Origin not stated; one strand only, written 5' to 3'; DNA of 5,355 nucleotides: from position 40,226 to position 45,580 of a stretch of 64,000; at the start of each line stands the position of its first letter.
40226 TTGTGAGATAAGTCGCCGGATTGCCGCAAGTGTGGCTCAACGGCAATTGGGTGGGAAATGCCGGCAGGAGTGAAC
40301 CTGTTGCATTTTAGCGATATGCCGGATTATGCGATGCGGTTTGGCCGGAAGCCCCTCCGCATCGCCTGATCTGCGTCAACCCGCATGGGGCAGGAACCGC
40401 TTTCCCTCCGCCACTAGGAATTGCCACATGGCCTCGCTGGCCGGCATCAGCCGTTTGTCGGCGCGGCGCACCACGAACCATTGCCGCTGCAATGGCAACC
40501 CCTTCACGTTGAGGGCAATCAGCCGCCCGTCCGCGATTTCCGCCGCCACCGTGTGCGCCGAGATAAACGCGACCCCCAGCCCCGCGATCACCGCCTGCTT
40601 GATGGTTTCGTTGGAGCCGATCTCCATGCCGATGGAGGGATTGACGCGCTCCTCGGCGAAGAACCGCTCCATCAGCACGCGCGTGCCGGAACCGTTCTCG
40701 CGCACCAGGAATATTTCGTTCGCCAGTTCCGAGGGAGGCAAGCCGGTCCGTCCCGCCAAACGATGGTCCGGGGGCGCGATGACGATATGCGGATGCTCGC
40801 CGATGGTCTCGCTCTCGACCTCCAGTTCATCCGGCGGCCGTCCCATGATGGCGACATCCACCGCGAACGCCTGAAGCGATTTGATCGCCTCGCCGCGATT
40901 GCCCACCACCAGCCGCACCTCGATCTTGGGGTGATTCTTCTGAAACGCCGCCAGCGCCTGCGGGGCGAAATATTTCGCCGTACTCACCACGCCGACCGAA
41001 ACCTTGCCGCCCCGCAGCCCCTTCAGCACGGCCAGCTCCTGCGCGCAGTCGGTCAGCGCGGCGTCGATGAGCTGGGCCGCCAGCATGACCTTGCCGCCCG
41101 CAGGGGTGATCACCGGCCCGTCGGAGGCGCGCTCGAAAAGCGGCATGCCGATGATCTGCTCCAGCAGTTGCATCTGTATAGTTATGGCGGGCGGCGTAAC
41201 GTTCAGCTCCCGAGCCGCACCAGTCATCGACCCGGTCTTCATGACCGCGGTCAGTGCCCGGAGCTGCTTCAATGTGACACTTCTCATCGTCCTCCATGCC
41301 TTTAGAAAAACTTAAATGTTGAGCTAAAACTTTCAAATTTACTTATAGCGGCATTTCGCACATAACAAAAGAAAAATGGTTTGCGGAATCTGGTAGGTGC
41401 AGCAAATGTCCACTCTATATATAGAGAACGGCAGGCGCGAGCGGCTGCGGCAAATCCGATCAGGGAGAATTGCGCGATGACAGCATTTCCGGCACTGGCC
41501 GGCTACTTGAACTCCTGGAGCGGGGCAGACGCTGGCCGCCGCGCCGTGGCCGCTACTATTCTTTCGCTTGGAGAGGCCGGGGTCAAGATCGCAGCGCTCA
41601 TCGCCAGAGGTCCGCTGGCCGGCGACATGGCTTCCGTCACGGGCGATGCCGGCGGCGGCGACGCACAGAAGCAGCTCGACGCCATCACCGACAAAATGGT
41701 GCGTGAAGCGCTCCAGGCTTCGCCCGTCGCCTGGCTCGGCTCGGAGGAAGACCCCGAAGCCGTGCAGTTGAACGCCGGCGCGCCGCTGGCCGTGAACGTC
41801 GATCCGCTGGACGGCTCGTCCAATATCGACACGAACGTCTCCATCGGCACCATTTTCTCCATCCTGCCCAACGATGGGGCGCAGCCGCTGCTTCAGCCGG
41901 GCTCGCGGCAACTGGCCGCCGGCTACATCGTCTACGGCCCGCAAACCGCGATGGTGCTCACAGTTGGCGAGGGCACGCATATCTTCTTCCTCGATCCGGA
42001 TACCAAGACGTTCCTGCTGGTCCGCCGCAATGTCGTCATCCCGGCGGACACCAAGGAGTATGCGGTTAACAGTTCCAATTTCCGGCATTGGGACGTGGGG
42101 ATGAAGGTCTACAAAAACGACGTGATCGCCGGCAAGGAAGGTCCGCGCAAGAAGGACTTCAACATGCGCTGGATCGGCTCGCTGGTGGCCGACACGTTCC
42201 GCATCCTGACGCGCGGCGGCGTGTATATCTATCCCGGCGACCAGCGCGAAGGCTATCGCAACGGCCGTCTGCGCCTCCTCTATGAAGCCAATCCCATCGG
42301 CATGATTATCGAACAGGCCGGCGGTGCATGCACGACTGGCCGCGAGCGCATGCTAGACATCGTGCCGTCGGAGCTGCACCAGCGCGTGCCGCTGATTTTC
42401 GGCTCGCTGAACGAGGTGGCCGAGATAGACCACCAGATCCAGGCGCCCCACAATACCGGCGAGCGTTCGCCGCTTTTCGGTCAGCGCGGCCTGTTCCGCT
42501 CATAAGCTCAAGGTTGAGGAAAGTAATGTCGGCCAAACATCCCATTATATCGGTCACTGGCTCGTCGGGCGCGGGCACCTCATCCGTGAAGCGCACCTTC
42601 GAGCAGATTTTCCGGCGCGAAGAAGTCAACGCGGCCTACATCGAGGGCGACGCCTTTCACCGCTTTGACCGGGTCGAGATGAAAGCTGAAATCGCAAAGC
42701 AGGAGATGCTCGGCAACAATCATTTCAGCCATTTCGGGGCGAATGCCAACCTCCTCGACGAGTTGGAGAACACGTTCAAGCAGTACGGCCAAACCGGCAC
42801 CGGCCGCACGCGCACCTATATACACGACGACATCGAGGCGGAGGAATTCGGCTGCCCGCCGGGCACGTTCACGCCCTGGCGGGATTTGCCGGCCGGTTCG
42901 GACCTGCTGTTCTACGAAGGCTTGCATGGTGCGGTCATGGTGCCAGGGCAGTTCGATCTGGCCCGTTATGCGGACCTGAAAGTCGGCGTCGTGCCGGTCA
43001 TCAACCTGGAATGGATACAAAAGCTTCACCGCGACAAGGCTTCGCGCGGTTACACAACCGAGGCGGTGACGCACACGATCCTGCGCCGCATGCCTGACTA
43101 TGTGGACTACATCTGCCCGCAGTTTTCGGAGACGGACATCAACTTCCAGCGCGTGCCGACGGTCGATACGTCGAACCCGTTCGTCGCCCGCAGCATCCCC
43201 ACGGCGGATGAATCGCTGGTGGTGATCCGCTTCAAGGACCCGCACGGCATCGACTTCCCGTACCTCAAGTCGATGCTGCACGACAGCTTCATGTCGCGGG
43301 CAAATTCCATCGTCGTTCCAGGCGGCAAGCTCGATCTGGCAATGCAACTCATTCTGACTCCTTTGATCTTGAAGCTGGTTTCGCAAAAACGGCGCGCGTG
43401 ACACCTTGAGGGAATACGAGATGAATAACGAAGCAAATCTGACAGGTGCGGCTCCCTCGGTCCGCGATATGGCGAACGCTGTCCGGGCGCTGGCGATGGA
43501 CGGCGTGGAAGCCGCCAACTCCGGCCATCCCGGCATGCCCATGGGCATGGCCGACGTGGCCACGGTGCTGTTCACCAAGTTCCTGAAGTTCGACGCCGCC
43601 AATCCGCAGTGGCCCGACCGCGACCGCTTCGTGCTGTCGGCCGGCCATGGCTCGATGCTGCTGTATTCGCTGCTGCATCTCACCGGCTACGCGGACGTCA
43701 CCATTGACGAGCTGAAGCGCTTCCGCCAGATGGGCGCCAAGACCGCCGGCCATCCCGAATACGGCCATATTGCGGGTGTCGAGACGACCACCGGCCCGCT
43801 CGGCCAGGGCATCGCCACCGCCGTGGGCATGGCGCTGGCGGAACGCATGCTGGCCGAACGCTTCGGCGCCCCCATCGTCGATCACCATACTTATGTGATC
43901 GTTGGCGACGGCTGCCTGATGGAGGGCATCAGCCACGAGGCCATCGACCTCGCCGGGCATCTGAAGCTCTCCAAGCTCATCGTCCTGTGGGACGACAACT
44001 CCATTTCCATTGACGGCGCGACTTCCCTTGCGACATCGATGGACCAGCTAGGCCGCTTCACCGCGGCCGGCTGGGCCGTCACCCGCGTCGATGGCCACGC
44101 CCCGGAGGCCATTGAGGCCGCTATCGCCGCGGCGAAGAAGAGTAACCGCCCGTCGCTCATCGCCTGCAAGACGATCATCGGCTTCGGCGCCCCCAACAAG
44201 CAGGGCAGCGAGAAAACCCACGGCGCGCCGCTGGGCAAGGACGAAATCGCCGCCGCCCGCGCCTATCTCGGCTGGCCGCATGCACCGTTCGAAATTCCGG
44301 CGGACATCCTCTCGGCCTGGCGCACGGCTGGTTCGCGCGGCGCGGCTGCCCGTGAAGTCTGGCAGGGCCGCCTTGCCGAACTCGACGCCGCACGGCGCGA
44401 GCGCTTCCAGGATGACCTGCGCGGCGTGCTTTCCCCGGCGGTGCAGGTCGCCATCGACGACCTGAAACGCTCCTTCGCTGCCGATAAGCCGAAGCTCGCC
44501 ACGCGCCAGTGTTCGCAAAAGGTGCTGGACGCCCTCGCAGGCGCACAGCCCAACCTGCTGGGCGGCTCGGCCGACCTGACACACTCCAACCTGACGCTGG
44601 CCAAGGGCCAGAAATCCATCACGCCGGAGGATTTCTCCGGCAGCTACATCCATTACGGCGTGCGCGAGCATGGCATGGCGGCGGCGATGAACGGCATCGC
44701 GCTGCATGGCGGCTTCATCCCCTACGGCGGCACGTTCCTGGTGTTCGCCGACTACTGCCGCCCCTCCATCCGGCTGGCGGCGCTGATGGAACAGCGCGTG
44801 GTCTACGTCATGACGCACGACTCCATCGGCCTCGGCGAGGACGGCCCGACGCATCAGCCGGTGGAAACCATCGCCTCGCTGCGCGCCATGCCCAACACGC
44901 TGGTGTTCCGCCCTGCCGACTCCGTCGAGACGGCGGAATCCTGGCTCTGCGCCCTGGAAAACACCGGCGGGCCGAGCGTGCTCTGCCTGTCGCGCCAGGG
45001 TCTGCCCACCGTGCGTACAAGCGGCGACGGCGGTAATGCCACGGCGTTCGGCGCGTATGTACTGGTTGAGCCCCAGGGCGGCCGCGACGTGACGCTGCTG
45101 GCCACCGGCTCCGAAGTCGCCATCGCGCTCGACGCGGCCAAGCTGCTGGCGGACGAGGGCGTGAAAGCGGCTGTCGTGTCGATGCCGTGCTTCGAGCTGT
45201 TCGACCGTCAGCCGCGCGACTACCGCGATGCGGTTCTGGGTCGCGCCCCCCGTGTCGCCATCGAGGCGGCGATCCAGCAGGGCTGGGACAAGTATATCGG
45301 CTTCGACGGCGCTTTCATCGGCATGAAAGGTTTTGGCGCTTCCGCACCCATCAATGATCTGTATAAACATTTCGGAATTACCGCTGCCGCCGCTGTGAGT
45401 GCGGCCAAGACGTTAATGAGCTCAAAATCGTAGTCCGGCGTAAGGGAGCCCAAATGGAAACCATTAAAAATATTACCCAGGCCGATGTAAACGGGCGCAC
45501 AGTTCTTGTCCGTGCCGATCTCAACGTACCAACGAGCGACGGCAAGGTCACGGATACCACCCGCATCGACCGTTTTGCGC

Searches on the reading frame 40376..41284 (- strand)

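Call 93: search_protein_families(library=pfam, proteins=[window:40376-41284:-], max_evalue=0.00001)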
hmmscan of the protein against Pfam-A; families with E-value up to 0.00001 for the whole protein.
window:40376-41284:- (302 aa): 3 families
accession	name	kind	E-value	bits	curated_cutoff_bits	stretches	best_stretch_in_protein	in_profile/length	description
PF03466.25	LysR_substrate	-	4.1e-58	196.6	28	1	90-293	3-207/209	LysR substrate binding domain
PF00126.33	HTH_1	-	2.4e-18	66.3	26.6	1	5-63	1-59/60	Bacterial regulatory helix-turn-helix protein, lysR family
PF12849.12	PBP_like_2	-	1.1e-06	29.1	27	0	95-160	12-75/267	PBP superfamily domain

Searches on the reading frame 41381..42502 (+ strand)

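Call 81: search_protein_families(library=pfam, proteins=[window:41381-42502:+], max_evalue=0.00001)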
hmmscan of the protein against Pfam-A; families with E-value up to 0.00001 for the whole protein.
window:41381-42502:+ (374 aa): 2 families
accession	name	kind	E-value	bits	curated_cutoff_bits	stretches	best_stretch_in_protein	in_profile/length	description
PF18913.5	FBPase_C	-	8.2e-43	145.7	27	1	220-351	1-124/127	Fructose-1-6-bisphosphatase, C-terminal domain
PF00316.25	FBPase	-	6.1e-36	124.3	34.8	1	88-215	53-190/191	Fructose-1-6-bisphosphatase, N-terminal domain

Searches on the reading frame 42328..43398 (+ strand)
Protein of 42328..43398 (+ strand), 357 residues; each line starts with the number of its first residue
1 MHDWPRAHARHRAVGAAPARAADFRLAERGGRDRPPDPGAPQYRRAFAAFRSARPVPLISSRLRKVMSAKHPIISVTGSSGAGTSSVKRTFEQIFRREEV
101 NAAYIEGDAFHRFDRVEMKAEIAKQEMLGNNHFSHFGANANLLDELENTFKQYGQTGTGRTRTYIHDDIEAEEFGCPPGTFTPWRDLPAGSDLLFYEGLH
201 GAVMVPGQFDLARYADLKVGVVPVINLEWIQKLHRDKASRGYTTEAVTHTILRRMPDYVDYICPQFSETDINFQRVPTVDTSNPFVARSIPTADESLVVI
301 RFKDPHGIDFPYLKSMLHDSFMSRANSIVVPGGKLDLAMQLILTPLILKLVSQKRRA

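Call 81: search_protein_families(library=pfam, proteins=[window:42328-43398:+], max_evalue=0.00001)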
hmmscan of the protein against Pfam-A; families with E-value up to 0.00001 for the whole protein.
window:42328-43398:+ (357 aa): 1 family
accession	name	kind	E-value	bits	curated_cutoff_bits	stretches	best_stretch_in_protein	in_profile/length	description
PF00485.24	PRK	-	1.1e-70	237.9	22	1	73-282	1-196/196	Phosphoribulokinase / Uridine kinase family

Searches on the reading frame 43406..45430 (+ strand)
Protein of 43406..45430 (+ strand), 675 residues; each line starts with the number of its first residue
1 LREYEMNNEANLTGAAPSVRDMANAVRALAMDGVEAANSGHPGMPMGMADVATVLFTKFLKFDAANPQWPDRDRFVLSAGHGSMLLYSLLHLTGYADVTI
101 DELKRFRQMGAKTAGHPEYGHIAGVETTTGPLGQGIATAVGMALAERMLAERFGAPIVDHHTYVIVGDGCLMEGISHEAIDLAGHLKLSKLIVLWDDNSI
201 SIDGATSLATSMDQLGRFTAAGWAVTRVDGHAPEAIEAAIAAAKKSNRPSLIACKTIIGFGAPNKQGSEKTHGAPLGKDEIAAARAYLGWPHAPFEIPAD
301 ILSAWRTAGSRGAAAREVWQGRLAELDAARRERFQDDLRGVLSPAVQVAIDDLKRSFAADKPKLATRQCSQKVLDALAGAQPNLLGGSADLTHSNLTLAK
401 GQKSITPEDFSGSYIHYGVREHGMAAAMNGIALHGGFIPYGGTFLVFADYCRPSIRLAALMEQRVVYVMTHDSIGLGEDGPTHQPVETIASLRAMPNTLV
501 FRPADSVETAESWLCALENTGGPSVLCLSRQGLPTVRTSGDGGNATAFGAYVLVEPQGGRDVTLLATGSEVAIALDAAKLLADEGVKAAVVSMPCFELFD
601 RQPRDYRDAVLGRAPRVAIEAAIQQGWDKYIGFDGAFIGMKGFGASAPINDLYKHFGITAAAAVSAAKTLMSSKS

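Call 81: search_protein_families(library=pfam, proteins=[window:43406-45430:+], max_evalue=0.00001)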
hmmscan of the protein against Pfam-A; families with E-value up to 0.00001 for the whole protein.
window:43406-45430:+ (675 aa): 6 families
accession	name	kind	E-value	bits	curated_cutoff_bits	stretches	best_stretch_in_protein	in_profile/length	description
PF00456.26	Transketolase_N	-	3.3e-138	460.7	22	1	20-333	3-321/334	Transketolase, thiamine diphosphate binding domain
PF02779.29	Transket_pyr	-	1.2e-54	185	27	1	363-534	2-173/174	Transketolase, pyrimidine binding domain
PF22613.1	Transketolase_C_1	-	1.3e-41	141.8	27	1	549-659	1-113/113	Transketolase-like TK C-terminal domain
PF02780.25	Transketolase_C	-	1.7e-16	60.7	25.9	1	554-661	5-122/124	Transketolase, C-terminal domain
PF13292.11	DXP_synthase_N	-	1.3e-09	38.2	21.2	1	18-204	17-177/274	1-deoxy-D-xylulose-5-phosphate synthase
PF00676.26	E1_dh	-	1.5e-06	27.8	22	1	125-255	96-223/300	Dehydrogenase E1 component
